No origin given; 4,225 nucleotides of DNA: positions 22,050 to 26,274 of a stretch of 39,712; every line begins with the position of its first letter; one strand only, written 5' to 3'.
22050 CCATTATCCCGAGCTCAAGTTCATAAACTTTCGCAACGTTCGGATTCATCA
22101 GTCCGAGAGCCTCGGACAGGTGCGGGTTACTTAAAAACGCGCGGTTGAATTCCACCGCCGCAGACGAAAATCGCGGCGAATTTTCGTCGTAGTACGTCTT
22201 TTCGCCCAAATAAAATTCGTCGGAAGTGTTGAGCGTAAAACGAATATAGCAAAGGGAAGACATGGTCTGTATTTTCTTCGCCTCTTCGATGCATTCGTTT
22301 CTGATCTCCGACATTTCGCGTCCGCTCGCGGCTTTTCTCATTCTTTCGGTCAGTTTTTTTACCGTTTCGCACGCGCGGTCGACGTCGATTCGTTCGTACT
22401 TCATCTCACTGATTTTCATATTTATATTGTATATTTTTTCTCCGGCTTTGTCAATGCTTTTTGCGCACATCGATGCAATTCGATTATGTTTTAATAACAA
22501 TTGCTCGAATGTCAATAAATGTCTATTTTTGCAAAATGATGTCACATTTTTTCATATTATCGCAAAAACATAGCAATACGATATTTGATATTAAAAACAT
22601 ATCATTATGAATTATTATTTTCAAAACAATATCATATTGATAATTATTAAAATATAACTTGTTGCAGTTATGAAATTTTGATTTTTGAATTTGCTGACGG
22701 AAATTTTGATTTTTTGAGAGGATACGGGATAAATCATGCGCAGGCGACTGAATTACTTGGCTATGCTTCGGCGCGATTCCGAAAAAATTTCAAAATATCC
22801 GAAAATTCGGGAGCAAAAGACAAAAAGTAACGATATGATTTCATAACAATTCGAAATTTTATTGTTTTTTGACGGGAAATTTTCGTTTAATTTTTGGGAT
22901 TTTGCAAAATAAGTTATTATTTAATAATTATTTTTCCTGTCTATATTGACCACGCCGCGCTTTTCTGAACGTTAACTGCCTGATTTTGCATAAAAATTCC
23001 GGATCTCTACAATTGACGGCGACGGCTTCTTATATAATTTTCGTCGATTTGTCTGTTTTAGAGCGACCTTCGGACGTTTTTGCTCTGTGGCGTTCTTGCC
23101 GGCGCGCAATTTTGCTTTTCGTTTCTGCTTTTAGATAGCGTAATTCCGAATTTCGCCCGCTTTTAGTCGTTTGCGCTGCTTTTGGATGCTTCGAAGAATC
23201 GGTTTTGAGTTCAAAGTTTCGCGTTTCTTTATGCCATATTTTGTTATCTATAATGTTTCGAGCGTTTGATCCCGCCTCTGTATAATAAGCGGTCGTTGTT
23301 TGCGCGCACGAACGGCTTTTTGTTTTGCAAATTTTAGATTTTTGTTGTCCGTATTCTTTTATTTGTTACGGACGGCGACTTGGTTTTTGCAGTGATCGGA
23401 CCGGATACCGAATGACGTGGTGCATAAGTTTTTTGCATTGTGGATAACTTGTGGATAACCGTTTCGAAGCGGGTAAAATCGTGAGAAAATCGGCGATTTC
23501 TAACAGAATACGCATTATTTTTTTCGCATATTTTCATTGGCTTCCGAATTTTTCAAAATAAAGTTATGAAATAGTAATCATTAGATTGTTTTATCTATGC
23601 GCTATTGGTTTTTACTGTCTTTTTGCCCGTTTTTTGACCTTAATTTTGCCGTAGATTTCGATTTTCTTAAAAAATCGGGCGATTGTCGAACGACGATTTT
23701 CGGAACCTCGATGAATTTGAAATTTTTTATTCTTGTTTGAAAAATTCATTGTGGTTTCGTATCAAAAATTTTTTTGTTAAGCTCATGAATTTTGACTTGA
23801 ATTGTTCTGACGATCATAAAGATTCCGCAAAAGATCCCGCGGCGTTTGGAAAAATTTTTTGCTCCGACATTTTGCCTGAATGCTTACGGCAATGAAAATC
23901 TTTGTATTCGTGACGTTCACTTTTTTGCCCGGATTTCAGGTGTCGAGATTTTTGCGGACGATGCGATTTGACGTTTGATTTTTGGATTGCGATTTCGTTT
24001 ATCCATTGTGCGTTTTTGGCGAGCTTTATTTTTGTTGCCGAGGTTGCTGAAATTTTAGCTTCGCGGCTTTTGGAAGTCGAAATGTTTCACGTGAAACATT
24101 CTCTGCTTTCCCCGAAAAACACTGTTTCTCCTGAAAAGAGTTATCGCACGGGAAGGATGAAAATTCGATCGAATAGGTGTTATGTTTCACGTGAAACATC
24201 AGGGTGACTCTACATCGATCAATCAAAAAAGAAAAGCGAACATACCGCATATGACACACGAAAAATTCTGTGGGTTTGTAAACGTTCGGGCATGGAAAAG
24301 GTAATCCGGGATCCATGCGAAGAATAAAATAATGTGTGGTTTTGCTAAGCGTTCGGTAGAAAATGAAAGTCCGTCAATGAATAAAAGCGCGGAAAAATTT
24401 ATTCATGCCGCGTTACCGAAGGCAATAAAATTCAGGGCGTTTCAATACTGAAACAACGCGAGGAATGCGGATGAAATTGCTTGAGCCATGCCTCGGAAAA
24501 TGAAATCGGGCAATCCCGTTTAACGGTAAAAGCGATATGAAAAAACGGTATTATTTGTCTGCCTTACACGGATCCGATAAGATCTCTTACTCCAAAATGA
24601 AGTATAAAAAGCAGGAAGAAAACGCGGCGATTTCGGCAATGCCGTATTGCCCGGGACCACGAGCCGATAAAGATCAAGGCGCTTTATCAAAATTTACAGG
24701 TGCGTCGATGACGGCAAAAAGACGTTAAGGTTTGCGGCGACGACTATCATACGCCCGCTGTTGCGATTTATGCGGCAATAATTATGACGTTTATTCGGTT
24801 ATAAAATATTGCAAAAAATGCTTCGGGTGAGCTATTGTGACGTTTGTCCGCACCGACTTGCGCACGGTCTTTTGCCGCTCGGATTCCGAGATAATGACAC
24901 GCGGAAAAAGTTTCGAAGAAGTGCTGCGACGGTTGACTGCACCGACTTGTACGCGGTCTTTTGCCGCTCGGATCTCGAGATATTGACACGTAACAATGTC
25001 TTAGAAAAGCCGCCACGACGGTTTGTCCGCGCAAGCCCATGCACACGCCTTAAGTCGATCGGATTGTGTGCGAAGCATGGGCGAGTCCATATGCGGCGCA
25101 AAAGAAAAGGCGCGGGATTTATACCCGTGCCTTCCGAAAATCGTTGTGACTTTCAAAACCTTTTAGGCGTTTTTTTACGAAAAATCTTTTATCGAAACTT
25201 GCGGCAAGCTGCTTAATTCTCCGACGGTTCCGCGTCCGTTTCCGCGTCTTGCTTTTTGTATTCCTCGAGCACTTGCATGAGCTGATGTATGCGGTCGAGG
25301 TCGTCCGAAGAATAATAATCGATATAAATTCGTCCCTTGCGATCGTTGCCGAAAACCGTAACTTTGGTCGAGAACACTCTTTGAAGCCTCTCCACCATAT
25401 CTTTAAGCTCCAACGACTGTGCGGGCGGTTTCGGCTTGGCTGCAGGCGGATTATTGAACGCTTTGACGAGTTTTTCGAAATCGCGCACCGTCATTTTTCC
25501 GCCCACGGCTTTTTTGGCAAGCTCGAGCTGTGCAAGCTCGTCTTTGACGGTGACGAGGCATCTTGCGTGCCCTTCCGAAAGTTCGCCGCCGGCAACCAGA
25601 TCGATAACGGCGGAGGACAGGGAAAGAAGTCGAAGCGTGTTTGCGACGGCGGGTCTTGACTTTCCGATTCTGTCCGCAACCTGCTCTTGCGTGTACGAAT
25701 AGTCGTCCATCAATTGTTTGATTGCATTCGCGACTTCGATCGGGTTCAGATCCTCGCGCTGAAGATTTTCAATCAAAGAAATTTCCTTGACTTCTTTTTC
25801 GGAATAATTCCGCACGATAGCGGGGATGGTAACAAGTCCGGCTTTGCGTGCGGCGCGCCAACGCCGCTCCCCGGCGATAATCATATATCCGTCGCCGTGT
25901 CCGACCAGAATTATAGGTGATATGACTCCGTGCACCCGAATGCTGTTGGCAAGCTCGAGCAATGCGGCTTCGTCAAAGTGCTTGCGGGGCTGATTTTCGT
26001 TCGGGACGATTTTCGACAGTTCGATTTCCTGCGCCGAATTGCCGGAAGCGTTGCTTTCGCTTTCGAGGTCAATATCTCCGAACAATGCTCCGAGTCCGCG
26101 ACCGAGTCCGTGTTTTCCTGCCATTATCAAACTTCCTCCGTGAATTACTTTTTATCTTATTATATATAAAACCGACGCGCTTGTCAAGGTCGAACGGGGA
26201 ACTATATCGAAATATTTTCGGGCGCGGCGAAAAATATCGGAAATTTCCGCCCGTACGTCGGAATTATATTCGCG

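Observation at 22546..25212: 2.67-kb gene-free region in an otherwise tightly packed window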

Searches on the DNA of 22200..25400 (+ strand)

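Call 28: search_rna_families(source=window, start=22200, end=25400, threshold=evalue, max_evalue=10)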
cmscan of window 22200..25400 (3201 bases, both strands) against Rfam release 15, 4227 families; matches with E-value up to 10: 5.
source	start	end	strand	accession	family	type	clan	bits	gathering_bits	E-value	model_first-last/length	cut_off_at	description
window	22682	22719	-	RF01359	CRISPR-DR46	Gene; CRISPR;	-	24.2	50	1.2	1-38/38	no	CRISPR RNA direct repeat element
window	22683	22719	+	RF01334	CRISPR-DR21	Gene; CRISPR;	-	21.2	48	2.4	1-37/37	no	CRISPR RNA direct repeat element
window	22223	22312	+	RF01576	DdR8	Gene; snRNA; snoRNA; CD-box;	-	17.4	80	8.2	1-88/88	no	D. discoideum snoRNA DdR8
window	25098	25135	-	RF00489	ctRNA_p42d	Gene; antisense;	-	16.9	50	5.1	1-46/46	no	ctRNA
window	25098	25191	-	RF01409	STnc250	Gene; sRNA;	-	16.4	42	7.7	1-94/94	no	STnc250 Hfq binding RNA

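Call 55: search_dna_similar(query=window:22420-25212:+, collection=plasmids, mode=distant, max_rows=8)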
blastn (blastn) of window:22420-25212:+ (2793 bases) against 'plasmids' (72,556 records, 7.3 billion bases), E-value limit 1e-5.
No match.

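Call 56: search_dna_similar(query=window:22420-25212:+, collection=phages, mode=distant, max_rows=8)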
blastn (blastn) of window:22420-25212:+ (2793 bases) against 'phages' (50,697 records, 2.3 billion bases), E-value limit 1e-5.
No match.

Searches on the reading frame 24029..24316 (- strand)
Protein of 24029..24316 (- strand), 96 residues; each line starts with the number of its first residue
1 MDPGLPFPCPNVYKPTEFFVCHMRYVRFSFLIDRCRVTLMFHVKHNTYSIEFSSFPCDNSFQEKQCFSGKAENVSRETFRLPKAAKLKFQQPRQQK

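Call 78: search_protein_representatives(protein=window:24029-24316:-)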
Query: 96 residues. Proteins with E-value up to 0.001 (for the whole library): 3; up to 1e-10: 1; up to 1e-30: 0. The best 3 are listed.
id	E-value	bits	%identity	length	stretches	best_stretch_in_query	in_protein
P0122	5.0e-12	61.9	34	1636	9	32-63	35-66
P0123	8.1e-07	45.2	39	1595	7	46-91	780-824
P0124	3.1e-04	36.9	37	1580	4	42-90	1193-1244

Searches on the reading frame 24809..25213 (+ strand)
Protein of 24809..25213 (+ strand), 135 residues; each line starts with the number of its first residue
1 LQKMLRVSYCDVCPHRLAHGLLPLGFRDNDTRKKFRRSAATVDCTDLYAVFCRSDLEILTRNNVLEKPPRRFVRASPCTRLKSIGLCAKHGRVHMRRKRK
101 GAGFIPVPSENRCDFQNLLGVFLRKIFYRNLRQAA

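Call 72: find_homologous_proteins(query=window:24809-25213:+, max_evalue=0.001)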
Query window:24809-25213:+ (135 aa): 1 proteins with E <= 0.001 among 21 candidates.
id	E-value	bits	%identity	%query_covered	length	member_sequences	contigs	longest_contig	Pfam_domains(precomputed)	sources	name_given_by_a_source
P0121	1.6e-51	192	88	73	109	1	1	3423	-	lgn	-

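Call 74: find_encoding_contigs(protein=P0121, flank=10000, max_places=3)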
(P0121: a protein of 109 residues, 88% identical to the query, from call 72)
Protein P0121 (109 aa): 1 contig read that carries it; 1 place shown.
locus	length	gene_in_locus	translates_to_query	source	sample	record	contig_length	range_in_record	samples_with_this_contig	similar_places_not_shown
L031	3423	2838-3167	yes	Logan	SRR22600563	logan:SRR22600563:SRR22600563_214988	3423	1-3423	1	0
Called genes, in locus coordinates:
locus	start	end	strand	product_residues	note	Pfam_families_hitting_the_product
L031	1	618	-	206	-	?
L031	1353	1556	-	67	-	-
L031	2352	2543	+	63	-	-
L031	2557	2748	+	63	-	-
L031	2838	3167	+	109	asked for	-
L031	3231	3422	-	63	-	?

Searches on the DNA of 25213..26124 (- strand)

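Call 38: search_rna_families(sources=[L026, L027, L025, L023, L001], threshold=gathering)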
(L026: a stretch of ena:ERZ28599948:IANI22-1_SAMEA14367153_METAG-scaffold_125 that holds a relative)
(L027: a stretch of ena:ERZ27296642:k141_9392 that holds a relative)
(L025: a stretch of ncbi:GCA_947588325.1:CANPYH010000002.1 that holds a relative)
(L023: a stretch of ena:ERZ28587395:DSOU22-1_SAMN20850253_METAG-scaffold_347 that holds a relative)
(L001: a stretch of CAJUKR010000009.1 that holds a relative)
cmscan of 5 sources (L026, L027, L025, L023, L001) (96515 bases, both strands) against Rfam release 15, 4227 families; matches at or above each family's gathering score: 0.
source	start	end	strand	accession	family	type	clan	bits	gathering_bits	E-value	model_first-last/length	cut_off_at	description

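Call 61: search_rna_families(sources=[L028, L029, L030], threshold=gathering)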
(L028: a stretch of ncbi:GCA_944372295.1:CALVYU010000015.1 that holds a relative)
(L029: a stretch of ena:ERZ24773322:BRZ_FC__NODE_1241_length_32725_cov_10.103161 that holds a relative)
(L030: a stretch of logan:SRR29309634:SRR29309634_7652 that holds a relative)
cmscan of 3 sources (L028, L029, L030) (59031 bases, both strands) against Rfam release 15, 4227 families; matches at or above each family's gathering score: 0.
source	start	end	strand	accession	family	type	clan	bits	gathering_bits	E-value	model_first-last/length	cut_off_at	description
